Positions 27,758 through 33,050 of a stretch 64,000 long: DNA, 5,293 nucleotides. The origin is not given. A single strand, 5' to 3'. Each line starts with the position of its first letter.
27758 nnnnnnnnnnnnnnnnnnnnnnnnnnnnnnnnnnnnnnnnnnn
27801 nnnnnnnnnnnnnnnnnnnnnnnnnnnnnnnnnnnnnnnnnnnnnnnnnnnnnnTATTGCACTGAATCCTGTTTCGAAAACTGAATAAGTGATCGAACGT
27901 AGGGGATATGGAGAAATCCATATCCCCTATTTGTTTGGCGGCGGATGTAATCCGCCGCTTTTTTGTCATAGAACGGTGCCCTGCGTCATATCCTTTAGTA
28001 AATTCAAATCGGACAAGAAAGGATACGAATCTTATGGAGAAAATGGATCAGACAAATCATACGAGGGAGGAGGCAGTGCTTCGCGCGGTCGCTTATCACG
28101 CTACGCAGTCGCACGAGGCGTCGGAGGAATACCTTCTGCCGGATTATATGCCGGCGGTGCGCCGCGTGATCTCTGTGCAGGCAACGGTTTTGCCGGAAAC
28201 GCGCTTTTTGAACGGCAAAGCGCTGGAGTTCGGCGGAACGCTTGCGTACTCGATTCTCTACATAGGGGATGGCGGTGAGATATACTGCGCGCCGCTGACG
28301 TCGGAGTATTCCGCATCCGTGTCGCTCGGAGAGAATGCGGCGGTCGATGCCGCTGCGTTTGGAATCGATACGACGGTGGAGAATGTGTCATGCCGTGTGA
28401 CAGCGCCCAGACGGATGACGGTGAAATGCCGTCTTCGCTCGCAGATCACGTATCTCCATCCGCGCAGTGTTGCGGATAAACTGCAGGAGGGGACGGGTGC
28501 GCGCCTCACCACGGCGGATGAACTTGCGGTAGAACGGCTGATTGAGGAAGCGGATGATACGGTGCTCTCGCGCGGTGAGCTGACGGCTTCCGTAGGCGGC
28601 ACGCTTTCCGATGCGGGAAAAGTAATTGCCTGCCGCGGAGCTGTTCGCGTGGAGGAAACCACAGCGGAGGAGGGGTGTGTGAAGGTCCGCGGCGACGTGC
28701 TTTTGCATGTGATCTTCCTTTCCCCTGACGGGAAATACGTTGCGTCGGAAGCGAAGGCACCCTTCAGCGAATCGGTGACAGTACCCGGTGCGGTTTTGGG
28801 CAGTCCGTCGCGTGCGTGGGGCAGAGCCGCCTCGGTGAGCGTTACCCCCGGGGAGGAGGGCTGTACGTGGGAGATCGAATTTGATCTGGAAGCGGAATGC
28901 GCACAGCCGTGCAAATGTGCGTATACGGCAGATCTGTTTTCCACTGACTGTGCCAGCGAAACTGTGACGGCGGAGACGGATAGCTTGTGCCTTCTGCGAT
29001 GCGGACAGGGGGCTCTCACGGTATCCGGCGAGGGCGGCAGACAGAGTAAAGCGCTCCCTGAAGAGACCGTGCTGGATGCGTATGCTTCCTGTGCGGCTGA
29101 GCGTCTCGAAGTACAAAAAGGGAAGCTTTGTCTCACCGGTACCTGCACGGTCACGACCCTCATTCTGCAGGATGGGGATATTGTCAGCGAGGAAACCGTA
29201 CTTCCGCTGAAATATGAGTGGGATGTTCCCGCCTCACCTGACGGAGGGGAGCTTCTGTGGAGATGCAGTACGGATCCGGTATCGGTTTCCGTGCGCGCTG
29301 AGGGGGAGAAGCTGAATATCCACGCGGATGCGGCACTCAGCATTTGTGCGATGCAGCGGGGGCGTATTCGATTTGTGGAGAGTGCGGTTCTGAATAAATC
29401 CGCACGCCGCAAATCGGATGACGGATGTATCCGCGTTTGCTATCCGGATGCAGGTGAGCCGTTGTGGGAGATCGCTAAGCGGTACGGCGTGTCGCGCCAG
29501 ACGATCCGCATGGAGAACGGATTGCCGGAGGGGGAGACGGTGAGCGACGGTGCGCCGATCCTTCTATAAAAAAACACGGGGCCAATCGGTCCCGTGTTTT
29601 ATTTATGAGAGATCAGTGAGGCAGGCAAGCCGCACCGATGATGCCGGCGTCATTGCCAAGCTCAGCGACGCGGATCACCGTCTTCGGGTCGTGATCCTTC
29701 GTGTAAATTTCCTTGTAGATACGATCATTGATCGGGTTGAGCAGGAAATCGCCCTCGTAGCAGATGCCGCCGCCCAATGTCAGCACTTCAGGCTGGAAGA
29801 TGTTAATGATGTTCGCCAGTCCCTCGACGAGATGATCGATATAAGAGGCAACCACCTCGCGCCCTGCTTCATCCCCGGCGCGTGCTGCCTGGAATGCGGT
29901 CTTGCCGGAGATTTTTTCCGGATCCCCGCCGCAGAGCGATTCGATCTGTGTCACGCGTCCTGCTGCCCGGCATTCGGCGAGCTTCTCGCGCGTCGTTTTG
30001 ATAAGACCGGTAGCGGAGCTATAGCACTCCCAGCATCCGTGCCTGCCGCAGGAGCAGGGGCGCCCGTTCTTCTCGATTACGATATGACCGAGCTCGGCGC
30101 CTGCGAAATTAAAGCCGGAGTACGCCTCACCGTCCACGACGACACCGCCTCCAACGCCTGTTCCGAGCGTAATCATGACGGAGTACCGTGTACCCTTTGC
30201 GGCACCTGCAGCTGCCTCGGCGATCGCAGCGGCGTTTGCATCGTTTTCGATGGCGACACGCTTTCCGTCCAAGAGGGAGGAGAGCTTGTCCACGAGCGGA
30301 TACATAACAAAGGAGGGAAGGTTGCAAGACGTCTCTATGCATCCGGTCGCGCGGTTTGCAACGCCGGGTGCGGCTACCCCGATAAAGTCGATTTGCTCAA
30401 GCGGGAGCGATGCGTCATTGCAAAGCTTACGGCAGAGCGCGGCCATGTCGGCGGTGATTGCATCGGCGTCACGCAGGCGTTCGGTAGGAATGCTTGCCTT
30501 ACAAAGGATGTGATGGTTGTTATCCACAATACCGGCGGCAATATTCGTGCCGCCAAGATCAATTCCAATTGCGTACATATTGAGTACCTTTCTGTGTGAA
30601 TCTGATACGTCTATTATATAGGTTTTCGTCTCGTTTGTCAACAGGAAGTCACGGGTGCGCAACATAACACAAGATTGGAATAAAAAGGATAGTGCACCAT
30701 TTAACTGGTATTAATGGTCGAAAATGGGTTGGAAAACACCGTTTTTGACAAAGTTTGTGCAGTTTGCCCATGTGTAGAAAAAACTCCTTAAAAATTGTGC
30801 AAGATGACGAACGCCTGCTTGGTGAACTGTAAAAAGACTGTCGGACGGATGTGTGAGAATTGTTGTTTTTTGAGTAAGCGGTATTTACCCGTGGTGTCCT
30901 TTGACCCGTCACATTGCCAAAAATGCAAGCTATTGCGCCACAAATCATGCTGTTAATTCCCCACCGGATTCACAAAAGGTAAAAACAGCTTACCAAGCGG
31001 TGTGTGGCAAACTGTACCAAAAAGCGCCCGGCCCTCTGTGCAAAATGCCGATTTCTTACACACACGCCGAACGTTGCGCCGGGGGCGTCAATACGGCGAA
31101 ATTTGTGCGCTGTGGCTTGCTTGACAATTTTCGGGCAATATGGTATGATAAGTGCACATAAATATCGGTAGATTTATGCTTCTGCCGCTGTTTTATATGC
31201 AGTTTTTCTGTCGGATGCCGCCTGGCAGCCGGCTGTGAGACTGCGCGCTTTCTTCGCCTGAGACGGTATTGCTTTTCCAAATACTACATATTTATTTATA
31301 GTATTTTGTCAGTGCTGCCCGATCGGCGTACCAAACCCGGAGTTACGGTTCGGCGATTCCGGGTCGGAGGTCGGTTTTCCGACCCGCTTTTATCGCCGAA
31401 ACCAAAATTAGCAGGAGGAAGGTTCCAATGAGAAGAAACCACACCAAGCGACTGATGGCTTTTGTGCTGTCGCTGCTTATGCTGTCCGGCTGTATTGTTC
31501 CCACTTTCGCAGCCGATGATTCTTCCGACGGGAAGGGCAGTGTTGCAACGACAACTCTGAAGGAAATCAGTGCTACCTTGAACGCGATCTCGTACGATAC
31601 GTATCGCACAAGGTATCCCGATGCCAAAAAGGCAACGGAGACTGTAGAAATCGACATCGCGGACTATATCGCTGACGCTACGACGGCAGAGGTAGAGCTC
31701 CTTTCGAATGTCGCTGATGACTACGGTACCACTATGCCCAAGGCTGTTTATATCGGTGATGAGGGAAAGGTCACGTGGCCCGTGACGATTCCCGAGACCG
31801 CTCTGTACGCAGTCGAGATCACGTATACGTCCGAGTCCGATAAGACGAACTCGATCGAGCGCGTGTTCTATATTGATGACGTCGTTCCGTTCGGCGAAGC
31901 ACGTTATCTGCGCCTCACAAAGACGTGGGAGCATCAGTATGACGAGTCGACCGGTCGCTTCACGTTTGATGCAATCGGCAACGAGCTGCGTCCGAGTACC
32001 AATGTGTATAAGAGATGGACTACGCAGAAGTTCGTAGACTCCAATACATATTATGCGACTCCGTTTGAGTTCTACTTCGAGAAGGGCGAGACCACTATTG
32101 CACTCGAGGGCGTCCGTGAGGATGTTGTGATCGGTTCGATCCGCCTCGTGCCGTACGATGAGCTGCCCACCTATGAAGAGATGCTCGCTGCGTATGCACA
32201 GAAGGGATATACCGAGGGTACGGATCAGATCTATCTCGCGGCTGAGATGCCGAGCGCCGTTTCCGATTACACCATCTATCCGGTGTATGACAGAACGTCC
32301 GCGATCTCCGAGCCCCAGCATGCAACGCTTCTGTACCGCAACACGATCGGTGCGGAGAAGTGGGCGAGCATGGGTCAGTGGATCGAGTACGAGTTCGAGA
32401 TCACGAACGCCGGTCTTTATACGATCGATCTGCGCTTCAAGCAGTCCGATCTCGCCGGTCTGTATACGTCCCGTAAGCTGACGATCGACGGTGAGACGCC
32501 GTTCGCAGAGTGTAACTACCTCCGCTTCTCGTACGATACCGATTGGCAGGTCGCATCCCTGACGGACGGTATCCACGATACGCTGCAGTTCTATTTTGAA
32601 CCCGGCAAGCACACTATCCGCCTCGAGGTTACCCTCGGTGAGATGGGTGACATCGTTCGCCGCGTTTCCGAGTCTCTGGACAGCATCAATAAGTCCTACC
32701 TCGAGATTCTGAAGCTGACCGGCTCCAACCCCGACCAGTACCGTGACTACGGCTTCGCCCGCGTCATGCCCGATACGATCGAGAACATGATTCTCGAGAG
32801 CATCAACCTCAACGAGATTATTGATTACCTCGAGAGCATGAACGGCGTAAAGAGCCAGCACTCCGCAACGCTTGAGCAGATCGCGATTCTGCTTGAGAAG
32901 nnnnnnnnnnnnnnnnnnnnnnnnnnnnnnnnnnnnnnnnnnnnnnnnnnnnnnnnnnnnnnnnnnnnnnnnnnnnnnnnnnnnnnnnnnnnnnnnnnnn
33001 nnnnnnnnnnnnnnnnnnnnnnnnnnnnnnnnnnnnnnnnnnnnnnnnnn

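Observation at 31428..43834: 12.4 kb glycan-uptake operon of unusual composition: giant CBM-bearing SBP, two permease pairs, NHL-TPR-Yip1 membrane protein, DUF5696-like exoprotein, no ATPase and no recognisable glycosidase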

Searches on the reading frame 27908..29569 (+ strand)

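Call 7: search_protein_families(library=pfam, proteins=[window:27908-29569:+], max_evalue=0.001)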
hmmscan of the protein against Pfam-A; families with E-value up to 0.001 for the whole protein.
window:27908-29569:+ (553 aa): 1 family
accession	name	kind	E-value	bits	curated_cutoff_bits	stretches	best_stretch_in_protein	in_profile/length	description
PF12673.12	SipL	-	1.6e-15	57.5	23.6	1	235-295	1-58/78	SipL, SPOCS domain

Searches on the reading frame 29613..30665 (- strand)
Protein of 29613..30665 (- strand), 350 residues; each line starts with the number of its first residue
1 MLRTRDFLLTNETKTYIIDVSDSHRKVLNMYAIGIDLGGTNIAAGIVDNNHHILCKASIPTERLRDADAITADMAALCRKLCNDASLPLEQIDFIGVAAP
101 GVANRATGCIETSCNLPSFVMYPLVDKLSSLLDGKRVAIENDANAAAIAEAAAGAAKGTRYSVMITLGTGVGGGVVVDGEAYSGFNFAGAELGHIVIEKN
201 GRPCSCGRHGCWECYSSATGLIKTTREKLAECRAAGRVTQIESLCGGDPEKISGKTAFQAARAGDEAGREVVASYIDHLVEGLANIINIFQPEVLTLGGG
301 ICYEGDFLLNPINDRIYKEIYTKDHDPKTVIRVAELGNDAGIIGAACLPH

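Call 7: search_protein_families(library=pfam, proteins=[window:29613-30665:-], max_evalue=0.001)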
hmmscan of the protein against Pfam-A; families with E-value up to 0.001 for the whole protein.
window:29613-30665:- (350 aa): 3 families
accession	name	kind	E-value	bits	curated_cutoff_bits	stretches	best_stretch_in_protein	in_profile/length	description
PF00480.26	ROK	-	1.5e-59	202.4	22.9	1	33-348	2-290/294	ROK family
PF00370.27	FGGY_N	-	2.5e-05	24.4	28.8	1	31-101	1-79/245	FGGY family of carbohydrate kinases, N-terminal domain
PF01869.26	BcrAD_BadFG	-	0.00014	21.9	31.5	0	33-105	1-75/271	BadF/BadG/BcrA/BcrD ATPase family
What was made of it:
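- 29613..30578 (-): Divergent ROK-family glucokinase-like gene. It is a frequent but not obligatory neighbour of the cassette. Its own promoter lies at 30641-30613. Pfam ROK 1.5e-59 (call 7).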

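Call 88: search_protein_families(library=ncbifam, proteins=[window:29613-30665:-], max_evalue=0.001)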
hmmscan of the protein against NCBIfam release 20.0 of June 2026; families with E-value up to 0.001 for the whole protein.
window:29613-30665:- (350 aa): 13 families
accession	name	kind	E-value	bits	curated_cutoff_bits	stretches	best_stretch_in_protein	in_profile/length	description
TIGR00744.1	ROK_glcA_fam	subfamily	3.8e-69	233.4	260.35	1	33-348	1-307/318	ROK family glucokinase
NF003461.0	PRK05082.1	subfamily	7.1e-39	133.9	283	2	31-237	2-199/291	N-acetylmannosamine kinase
NF007108.0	PRK09557.1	equivalog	3.2e-35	121.9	443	1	31-348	2-299/303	fructokinase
NF007251.0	PRK09698.1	equivalog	6.2e-35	120.9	253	2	30-228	6-200/304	allose kinase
NF047821.1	NactlManKinNanK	equivalog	2e-34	119.4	450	1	30-234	1-196/288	N-acetylmannosamine kinase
NF009835.0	PRK13310.1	equivalog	8.7e-34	117.2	380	2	33-222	3-195/303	N-acetylglucosamine kinase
NF047937.1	TransRegNagC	equivalog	2.3e-31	109.4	650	1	29-343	78-378/399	DNA-binding transcriptional regulator NagC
NF045551.1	GK_Pyrobac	equivalog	4.2e-30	105.1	500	1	33-348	3-279/294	ATP-dependent glucokinase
NF042998.1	bglucokin_BglK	equivalog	6e-30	104.5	550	1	34-346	5-282/291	beta-glucoside kinase BglK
NF049930.1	TransRegMlc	equivalog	2.1e-29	103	530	1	68-346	122-387/405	sugar metabolism global transcriptional regulator Mlc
NF045942.1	PolPhglucPhase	equivalog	8.7e-23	81.3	250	1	32-199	2-158/242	polyphosphate--glucose phosphotransferase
NF009836.0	PRK13311.1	equivalog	4.7e-22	78.4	551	1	33-221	3-194/256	N-acetyl-D-glucosamine kinase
NF045550.1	FrctkaseScrK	equivalog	3.1e-06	26.9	400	1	34-200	7-162/293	fructokinase ScrK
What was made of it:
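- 29613..30578 (-): NCBIfam ROK glucokinase 233 bits against a cut-off of 260 (call 88).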

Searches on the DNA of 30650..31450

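Call 91: search_rna_families(source=window, start=30650, end=31450, threshold=evalue, max_evalue=5)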
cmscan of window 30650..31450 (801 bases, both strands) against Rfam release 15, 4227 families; matches with E-value up to 5: 3.
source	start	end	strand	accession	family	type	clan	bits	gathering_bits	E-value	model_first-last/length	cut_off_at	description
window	31146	31207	+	RF02702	AgvB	Gene; sRNA;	-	17.9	56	1.1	1-62/62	no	Anti GcvB sRNA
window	30740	30813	+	RF01172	sn2343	Gene; snRNA; snoRNA; CD-box;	-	16.2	60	1.1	1-78/78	no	Small nucleolar RNA sn2343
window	30970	31054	+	RF02158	NPPA-AS1_3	Gene; lncRNA;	-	15.2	55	0.84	1-108/108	no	NPPA antisense RNA 1 conserved region 3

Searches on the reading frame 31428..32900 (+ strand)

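Call 40: search_protein_families(library=pfam, proteins=[window:31428-32900:+], max_evalue=10)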
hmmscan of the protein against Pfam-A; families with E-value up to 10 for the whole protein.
window:31428-32900:+ (491 aa): 2 families
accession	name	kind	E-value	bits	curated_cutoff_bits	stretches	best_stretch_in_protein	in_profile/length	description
PF25275.1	Golvesin_C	-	5.2e-05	23.8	31.6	1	92-142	20-70/132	Golvesin C-terminal domain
PF17829.7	GH115_C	-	0.00017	21.9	24.1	1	292-425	32-168/172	Glycosyl hydrolase family 115 C-terminal domain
